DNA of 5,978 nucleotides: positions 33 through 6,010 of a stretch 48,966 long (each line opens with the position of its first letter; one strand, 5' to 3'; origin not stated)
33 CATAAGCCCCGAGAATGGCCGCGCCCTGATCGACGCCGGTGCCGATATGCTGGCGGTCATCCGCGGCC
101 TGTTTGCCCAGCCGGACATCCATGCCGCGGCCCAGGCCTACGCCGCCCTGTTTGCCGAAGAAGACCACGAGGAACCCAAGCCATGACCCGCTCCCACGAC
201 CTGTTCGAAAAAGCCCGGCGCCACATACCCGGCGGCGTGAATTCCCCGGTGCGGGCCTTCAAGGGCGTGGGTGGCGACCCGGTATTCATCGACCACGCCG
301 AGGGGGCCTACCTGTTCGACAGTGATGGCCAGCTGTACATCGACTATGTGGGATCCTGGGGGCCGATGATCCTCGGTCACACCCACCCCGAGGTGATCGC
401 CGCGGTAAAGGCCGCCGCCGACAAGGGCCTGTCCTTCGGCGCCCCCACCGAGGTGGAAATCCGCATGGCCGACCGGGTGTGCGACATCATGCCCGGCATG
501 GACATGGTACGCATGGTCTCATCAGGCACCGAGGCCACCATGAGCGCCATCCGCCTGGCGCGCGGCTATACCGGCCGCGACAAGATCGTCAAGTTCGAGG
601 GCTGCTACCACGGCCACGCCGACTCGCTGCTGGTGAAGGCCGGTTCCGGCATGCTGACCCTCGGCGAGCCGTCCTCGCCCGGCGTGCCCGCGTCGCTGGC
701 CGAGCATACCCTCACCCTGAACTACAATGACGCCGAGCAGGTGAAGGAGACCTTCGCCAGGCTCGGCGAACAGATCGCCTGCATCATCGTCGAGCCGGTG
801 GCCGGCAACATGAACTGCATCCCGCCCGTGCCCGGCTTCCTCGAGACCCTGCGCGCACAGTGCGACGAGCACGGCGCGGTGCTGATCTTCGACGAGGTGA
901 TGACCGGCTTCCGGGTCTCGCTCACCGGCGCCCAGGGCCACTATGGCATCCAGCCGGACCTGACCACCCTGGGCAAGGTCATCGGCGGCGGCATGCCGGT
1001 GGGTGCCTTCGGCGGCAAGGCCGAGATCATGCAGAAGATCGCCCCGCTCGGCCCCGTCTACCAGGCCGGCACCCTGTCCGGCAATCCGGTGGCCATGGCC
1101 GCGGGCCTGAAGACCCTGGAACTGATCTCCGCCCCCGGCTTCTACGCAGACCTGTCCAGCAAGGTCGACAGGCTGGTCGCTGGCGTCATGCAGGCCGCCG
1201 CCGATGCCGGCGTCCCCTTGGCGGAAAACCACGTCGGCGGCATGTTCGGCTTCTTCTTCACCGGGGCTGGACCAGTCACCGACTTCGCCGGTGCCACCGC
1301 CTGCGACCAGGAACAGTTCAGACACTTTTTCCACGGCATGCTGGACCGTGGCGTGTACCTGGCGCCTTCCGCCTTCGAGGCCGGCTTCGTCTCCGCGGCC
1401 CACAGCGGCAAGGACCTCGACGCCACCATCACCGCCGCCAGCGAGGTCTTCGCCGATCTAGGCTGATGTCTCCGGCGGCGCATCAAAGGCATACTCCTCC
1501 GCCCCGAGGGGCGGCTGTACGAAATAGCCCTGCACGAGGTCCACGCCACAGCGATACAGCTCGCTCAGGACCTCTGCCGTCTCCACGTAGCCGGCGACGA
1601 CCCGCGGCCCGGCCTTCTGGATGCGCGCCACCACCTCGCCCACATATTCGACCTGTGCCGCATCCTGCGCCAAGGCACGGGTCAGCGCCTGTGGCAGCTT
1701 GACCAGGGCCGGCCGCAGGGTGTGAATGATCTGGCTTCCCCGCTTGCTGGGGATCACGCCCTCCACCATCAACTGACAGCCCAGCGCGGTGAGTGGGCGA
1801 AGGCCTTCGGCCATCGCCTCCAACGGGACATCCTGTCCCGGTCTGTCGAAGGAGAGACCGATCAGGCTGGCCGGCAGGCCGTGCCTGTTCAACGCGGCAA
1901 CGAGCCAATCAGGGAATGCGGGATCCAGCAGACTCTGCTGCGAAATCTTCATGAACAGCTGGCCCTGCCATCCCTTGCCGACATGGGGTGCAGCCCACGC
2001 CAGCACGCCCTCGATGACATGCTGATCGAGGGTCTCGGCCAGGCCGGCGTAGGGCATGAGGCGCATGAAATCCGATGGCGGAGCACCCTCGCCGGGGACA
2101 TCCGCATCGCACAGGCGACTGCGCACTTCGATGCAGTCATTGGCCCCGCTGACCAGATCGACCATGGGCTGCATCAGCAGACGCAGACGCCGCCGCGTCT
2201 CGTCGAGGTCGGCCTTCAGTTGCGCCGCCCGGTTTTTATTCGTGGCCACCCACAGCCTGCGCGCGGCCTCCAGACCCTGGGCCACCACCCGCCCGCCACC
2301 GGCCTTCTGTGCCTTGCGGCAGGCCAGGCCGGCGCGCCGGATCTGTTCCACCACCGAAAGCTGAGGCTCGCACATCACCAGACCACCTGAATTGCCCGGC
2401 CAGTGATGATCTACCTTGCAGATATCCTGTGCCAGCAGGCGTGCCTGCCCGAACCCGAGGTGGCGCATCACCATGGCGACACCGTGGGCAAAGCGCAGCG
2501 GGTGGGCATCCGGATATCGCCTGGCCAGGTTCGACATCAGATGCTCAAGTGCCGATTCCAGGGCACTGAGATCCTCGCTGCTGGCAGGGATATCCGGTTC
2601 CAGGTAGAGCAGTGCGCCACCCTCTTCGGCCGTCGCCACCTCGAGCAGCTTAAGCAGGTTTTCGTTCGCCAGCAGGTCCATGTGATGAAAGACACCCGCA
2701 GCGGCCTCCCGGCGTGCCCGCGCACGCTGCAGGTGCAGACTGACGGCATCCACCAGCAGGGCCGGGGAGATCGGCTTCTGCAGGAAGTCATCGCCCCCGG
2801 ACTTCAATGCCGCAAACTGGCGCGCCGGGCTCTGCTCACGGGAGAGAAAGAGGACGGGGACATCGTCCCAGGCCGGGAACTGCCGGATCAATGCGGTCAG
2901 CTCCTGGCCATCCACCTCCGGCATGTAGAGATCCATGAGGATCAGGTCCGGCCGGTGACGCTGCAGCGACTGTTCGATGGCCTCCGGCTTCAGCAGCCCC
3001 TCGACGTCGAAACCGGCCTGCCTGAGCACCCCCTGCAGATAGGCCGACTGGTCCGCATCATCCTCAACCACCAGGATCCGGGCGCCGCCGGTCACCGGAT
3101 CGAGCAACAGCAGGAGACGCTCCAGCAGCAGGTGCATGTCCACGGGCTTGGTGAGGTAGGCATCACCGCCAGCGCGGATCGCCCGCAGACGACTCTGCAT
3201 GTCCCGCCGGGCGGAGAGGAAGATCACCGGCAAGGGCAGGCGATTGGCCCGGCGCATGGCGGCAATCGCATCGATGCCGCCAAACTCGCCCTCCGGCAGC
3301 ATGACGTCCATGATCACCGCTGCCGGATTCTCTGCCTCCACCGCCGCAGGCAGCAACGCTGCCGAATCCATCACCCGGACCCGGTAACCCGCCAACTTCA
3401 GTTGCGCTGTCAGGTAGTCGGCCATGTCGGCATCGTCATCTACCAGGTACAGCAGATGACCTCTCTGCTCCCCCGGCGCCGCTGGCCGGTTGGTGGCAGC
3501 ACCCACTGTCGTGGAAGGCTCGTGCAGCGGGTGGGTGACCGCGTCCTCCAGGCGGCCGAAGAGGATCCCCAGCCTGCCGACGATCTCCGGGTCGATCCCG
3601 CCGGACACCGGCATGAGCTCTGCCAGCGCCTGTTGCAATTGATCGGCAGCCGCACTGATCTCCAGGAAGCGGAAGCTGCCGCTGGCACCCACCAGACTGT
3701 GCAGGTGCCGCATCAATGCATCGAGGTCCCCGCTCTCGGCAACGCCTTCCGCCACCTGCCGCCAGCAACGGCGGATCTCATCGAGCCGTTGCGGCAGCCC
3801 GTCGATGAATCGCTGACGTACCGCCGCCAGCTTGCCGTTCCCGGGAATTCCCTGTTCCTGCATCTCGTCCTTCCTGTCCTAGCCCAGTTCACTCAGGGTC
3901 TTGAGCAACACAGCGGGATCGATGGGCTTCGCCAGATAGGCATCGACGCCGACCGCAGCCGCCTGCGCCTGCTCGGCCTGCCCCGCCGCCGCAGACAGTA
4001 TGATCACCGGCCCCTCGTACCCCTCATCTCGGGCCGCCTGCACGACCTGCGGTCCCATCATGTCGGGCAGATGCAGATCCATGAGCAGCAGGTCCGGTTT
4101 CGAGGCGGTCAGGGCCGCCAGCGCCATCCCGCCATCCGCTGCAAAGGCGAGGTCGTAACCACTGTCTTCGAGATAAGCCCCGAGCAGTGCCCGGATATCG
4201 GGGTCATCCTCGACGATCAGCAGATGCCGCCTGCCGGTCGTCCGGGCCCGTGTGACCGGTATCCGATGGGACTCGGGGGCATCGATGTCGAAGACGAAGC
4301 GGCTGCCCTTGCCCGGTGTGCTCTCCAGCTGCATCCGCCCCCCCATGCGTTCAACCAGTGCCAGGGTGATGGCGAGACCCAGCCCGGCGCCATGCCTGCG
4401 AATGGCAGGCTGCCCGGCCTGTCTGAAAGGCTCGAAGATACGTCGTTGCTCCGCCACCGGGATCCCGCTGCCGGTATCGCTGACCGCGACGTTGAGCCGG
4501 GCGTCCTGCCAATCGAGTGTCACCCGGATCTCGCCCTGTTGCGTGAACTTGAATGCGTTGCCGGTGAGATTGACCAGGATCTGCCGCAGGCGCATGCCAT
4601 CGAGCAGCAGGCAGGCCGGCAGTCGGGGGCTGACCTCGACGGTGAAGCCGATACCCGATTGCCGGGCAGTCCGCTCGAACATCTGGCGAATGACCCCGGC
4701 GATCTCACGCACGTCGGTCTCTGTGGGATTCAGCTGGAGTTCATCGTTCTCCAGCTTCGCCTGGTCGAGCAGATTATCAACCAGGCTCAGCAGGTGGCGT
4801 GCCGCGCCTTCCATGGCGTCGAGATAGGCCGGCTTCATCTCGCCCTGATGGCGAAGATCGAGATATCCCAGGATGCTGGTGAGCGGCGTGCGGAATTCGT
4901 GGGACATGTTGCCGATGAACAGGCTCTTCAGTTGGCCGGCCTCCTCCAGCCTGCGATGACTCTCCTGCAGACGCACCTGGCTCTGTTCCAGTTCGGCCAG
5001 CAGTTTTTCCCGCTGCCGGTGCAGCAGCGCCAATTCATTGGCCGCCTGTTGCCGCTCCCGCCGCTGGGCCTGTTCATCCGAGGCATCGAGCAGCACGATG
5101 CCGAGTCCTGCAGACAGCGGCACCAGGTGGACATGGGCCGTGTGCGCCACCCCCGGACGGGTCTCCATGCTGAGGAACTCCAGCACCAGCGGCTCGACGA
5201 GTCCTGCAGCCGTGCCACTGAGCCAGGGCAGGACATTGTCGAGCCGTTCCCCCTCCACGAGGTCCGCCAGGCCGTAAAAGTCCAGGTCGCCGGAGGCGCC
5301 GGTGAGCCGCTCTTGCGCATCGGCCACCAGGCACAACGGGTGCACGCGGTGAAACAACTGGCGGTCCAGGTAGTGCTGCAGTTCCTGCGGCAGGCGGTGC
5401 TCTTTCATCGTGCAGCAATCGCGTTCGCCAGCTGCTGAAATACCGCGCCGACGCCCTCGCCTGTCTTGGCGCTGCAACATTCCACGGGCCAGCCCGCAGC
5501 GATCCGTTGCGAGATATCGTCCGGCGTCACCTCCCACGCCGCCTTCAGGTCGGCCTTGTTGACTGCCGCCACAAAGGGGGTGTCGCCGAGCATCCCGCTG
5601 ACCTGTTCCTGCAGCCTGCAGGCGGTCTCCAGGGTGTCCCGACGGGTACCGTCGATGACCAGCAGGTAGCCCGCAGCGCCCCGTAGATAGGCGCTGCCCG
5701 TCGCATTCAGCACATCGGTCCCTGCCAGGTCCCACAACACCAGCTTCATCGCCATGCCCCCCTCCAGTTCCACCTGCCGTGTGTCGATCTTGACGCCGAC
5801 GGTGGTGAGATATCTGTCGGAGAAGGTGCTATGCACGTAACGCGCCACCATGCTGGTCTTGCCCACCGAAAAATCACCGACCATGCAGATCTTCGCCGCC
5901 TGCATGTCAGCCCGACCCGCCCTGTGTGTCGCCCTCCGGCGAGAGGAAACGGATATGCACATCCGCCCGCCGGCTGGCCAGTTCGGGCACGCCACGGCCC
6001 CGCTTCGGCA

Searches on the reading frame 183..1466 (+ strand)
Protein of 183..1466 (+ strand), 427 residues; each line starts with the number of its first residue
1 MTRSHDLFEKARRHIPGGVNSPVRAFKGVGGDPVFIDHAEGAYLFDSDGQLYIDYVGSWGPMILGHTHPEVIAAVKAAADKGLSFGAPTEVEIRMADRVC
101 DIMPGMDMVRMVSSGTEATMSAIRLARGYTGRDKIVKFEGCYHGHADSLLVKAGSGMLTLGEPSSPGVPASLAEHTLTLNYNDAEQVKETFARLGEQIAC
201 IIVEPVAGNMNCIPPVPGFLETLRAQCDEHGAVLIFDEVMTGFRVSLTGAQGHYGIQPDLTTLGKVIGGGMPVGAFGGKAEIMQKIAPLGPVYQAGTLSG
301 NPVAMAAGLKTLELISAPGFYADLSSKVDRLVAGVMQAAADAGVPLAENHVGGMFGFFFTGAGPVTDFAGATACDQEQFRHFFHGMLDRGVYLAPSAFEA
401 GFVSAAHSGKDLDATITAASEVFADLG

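Call 67: search_protein_families(library=pfam, proteins=[window:183-1466:+], max_evalue=0.00001)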
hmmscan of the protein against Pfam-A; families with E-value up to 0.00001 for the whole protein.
window:183-1466:+ (427 aa): 1 family
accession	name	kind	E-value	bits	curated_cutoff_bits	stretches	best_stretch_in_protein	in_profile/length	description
PF00202.27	Aminotran_3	-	2.2e-77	260.9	30.5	1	33-394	10-372/403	Aminotransferase class-III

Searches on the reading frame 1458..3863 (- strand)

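Call 18: search_protein_families(library=ncbifam, proteins=[window:1458-3863:-], max_evalue=0.01)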
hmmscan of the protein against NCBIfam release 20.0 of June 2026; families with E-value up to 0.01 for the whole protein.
window:1458-3863:- (801 aa): 106 families (the best 25 are shown)
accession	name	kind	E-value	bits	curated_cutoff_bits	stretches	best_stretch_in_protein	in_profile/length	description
TIGR02154.1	PhoB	equivalog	3.4e-34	118.1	296.2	2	261-387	3-129/226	phosphate regulon transcriptional regulator PhoB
NF040689.1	MtrAB_MtrA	equivalog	5.6e-32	110.9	300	2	263-385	1-120/219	MtrAB system response regulator MtrA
NF008296.0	PRK11083.1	equivalog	8.1e-31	107.2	273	2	261-390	4-130/228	two-component system response regulator CreB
NF041733.1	resp_reg_CseB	equivalog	4.9e-30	104.6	350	2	138-251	3-112/228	two-component system response regulator CseB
NF045944.1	ResRegRpaBCyano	equivalog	8.9e-30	103.7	330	2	264-387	1-121/229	response regulator transcription factor RpaB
NF053854.1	RespRegPhoBBctds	equivalog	1e-29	103.5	270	2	263-385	1-122/225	two-component system response regulator PhoB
NF007005.1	PRK09468.1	equivalog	1.9e-29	102.8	331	2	261-384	4-125/237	osmolarity response regulator transcription factor OmpR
NF047793.1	ResRegPgtA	equivalog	1.3e-27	96.7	650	2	261-383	6-126/414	two-component system response regulator PgtA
NF012023.0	PRK15479.1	equivalog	4.8e-27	94.9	337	2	138-254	3-116/224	transcriptional regulator TctD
TIGR01387.1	cztR_silR_copR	subfamily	2.2e-26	92.9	279.2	2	140-253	3-113/218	heavy metal response regulator transcription factor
NF007820.0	PRK10529.1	equivalog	9.3e-26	90.6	325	2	262-386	3-124/225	two-component system response regulator KdpE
NF007982.1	PRK10710.1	equivalog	1.3e-25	90.4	380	2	261-388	8-132/235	envelope stress response regulator BaeR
NF051870.1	NAssimRespRegNtrX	equivalog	3e-25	89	600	2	139-247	5-112/452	nitrogen assimilation response regulator NtrX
TIGR01818.1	ntrC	equivalog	3.6e-25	88.7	558.6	2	139-244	2-104/463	nitrogen regulation protein NR(I)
NF051850.1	RespRegRprY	equivalog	6.2e-25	87.9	370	2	261-391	5-133/234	response regulator transcription factor RprY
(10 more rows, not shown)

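Call 59: search_protein_families(library=pfam, proteins=[window:1458-3863:-], max_evalue=0.01)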
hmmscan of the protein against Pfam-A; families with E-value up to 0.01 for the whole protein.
window:1458-3863:- (801 aa): 5 families
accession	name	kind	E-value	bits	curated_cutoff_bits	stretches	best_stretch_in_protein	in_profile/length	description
PF00072.30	Response_reg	-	6.5e-44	149.1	30.2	2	263-374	1-110/111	Response regulator receiver domain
PF00563.25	EAL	-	2.2e-30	106.2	31.3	1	556-785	9-236/236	EAL domain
PF01627.28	Hpt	-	8.4e-10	39.2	24.6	1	15-82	2-60/84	Hpt domain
PF02310.24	B12-binding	-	7.9e-05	22.9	32.1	0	274-316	18-64/121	B12 binding domain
PF06490.17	FleQ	-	0.0013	19.5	22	0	262-346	1-81/108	Flagellar regulatory protein FleQ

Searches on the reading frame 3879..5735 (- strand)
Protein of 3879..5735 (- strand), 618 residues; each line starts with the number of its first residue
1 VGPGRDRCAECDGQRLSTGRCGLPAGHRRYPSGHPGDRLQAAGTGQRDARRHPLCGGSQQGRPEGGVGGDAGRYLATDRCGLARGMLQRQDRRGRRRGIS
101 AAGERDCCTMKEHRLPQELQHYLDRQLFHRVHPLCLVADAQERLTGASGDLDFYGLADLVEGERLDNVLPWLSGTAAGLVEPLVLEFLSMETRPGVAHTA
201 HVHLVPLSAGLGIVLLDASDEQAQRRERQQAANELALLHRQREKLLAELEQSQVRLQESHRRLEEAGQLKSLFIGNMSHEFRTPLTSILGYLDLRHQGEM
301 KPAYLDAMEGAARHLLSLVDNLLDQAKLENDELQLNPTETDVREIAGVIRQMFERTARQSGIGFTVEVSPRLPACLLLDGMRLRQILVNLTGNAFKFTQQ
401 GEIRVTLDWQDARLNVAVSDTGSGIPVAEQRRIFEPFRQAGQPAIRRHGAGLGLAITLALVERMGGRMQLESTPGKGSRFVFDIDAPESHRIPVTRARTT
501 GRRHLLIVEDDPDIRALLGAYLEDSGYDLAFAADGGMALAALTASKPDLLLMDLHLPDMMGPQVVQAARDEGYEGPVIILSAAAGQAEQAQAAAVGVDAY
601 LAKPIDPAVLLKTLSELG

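Call 18: search_protein_families(library=ncbifam, proteins=[window:3879-5735:-], max_evalue=0.01)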
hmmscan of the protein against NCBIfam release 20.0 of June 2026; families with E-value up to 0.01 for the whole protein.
window:3879-5735:- (618 aa): 159 families (the best 25 are shown)
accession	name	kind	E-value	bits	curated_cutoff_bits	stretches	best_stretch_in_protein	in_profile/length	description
TIGR02956.1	TMAO_torS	equivalog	5.2e-74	249.9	676.5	1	221-615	411-817/967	TMAO reductase system sensor histidine kinase/response regulator TorS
NF011874.0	PRK15347.1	equivalog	3.7e-72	243.7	852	2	235-484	363-612/921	two component system sensor kinase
NF008318.0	PRK11107.1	equivalog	5.9e-71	239.7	890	2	242-492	266-524/920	two-component sensor histidine kinase BarA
NF038297.2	hybrid_HK_HrmK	equivalog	1.7e-65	221.8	725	1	244-613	209-603/607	hybrid histidine kinase/response regulator HrmK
NF008099.0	PRK10841.1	equivalog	6e-61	206.3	920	2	256-484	456-688/949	two-component system sensor histidine kinase RcsC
NF008302.0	PRK11091.1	equivalog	4.3e-59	200.5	838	1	260-616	273-641/779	aerobic respiration two-component sensor histidine kinase ArcB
NF041947.1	LuxQ_Vibrio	equivalog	1.1e-57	195.6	1200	1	257-614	459-835/843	quorum-sensing autoinducer 2 sensor kinase/phosphatase LuxQ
NF045901.1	HisKinLetSLeg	equivalog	2.9e-54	184.4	1650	2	244-484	267-516/906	two-component system sensor histidine kinase LetS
NF047465.1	hybrid_HK_LvrA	exception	3.8e-48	164.1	1200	2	229-484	161-420/819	hybrid histidine kinase/response regulator LvrA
NF008543.0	PRK11466.1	equivalog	1.6e-45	155.3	982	1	238-570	405-750/914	TMAO reductase system sensor histidine kinase/response regulator TorS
NF046044.1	PnpS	equivalog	2.1e-43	148.8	400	1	264-483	164-388/390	two-component system histidine kinase PnpS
NF007420.1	PRK09959.1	equivalog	1.8e-40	138.4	1995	1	265-617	707-1073/1197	acid-sensing system histidine kinase EvgS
TIGR02966.1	phoR_proteo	equivalog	2.3e-40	138.6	334.2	1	262-483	106-332/333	phosphate regulon sensor histidine kinase PhoR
NF041832.1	near_NosP_CTERM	subfamily_domain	1.1e-38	133.4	400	1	264-616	1-368/370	NahK/ErcS family hybrid sensor histidine kinase/response regulator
NF033092.0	HK_WalK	equivalog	3.4e-36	125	725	1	270-484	372-592/594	cell wall metabolism sensor histidine kinase WalK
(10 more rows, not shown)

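Call 59: search_protein_families(library=pfam, proteins=[window:3879-5735:-], max_evalue=0.01)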
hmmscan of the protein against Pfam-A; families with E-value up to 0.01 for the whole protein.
window:3879-5735:- (618 aa): 4 families
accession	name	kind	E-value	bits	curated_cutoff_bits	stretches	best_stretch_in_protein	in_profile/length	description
PF02518.31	HATPase_c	-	9.1e-28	97.4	26.4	1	379-486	2-109/111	Histidine kinase-, DNA gyrase B-, and HSP90-like ATPase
PF00072.30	Response_reg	-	1.8e-24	86.5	30.2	1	506-614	2-110/111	Response regulator receiver domain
PF00512.31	HisKA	-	7.8e-15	55.1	26.9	1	270-330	2-65/66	His Kinase A (phospho-acceptor) domain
PF13581.12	HATPase_c_2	-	0.0096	16.4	27.4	0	388-462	41-110/127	Histidine kinase-like ATPase domain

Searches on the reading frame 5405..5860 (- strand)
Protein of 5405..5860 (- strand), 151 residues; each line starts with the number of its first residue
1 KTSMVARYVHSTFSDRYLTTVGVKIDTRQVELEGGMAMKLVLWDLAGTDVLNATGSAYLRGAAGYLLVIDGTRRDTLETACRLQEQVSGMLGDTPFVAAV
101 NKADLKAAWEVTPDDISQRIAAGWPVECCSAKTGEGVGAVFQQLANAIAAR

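Call 6: search_protein_families(library=pfam, proteins=[window:5405-5860:-])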
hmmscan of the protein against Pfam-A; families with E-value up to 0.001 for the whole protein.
window:5405-5860:- (151 aa): 3 families
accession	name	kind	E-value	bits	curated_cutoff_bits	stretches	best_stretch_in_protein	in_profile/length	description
PF00071.28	Ras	-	8e-22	78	21.6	1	1-148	12-160/162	Ras family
PF08477.19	Roc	-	1.8e-16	60.9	27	1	1-104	12-119/119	Ras of Complex, Roc, domain of DAPkinase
PF00025.27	Arf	-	4.7e-07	29.9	22.3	1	1-147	27-173/174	ADP-ribosylation factor family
